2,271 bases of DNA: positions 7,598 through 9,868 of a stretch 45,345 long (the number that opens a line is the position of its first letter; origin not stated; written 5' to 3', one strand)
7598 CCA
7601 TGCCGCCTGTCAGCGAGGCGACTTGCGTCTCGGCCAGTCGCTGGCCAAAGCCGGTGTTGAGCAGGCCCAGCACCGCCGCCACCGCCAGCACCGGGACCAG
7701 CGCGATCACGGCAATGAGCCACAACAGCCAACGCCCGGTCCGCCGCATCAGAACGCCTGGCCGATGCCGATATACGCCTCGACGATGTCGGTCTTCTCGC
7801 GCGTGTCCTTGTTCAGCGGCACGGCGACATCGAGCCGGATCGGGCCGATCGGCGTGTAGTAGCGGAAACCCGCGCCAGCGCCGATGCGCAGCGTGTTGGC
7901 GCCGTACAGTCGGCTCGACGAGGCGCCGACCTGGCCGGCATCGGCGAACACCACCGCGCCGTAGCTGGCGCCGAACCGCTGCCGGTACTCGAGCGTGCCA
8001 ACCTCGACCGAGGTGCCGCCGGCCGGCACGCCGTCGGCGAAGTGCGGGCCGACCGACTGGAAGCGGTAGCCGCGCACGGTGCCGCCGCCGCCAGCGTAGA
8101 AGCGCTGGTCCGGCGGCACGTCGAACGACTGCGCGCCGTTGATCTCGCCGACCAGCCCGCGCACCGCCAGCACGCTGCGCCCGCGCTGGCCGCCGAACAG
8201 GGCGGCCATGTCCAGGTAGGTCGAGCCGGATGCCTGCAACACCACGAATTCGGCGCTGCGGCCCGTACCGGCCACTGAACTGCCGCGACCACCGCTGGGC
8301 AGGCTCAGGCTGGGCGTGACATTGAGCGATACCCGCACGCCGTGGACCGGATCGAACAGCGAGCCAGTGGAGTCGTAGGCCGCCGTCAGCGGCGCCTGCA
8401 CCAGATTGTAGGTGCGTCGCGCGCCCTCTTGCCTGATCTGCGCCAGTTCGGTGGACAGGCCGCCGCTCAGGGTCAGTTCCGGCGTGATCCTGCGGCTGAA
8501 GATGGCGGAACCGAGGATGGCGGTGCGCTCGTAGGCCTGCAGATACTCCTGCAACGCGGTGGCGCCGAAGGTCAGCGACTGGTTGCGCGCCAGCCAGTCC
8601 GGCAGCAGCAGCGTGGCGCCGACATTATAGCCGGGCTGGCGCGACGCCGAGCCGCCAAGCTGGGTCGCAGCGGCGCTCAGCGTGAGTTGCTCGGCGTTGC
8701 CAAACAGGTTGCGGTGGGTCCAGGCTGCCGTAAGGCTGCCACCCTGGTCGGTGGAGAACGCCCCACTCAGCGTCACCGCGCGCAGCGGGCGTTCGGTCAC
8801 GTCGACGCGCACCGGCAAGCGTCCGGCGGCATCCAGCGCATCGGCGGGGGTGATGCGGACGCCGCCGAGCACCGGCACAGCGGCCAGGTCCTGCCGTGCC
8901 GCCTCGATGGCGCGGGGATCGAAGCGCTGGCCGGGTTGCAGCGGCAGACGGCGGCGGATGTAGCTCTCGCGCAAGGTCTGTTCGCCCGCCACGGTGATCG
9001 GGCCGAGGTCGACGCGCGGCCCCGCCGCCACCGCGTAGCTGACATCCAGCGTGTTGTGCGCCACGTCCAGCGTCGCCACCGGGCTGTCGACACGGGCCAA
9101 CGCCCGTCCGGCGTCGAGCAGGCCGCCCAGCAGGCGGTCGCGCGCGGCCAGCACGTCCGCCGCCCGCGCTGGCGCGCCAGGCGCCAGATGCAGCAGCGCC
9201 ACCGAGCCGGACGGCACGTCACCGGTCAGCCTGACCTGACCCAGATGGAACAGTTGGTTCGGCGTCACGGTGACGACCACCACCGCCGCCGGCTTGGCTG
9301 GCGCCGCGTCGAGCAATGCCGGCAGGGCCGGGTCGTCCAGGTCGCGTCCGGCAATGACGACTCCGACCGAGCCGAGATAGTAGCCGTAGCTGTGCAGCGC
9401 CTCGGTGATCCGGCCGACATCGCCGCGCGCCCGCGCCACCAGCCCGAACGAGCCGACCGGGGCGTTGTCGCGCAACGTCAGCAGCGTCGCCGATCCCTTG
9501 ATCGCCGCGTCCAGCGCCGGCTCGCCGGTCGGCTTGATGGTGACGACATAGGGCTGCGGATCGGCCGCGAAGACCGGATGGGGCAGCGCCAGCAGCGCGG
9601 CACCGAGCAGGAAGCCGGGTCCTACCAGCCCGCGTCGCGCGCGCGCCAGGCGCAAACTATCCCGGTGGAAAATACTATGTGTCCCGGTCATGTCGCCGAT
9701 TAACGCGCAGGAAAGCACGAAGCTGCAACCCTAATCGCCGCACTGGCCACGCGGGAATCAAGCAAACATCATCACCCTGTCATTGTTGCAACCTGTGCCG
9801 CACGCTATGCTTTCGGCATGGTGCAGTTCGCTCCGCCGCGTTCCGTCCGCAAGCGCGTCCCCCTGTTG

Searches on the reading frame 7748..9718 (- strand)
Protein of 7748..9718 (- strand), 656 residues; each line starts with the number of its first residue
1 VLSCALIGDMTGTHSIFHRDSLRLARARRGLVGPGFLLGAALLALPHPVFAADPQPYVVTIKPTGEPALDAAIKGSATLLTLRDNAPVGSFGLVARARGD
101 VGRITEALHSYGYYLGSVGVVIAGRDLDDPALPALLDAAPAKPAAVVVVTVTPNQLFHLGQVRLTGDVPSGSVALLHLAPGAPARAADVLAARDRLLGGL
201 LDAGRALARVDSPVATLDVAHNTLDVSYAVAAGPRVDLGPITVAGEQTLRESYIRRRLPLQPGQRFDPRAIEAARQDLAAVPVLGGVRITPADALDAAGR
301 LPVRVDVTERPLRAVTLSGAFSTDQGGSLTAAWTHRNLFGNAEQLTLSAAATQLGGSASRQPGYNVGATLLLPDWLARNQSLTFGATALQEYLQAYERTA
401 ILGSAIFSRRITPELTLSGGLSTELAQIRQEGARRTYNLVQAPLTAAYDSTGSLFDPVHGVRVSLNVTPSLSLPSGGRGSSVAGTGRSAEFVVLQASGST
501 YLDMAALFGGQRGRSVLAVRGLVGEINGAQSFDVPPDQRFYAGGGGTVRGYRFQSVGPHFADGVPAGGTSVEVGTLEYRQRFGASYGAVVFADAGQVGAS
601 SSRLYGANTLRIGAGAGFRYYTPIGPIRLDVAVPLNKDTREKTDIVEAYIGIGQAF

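Call 94: search_protein_families(library=pfam, proteins=[window:7748-9718:-], max_evalue=0.00001)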
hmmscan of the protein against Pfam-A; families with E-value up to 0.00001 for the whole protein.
window:7748-9718:- (656 aa): 2 families
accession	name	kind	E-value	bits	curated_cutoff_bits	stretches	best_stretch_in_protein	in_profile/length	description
PF01103.29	Omp85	-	5.1e-38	131.8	24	1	337-656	1-325/325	Omp85 superfamily domain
PF07244.20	POTRA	-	3.1e-09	37.8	21.3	0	239-309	4-78/79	Surface antigen variable number repeat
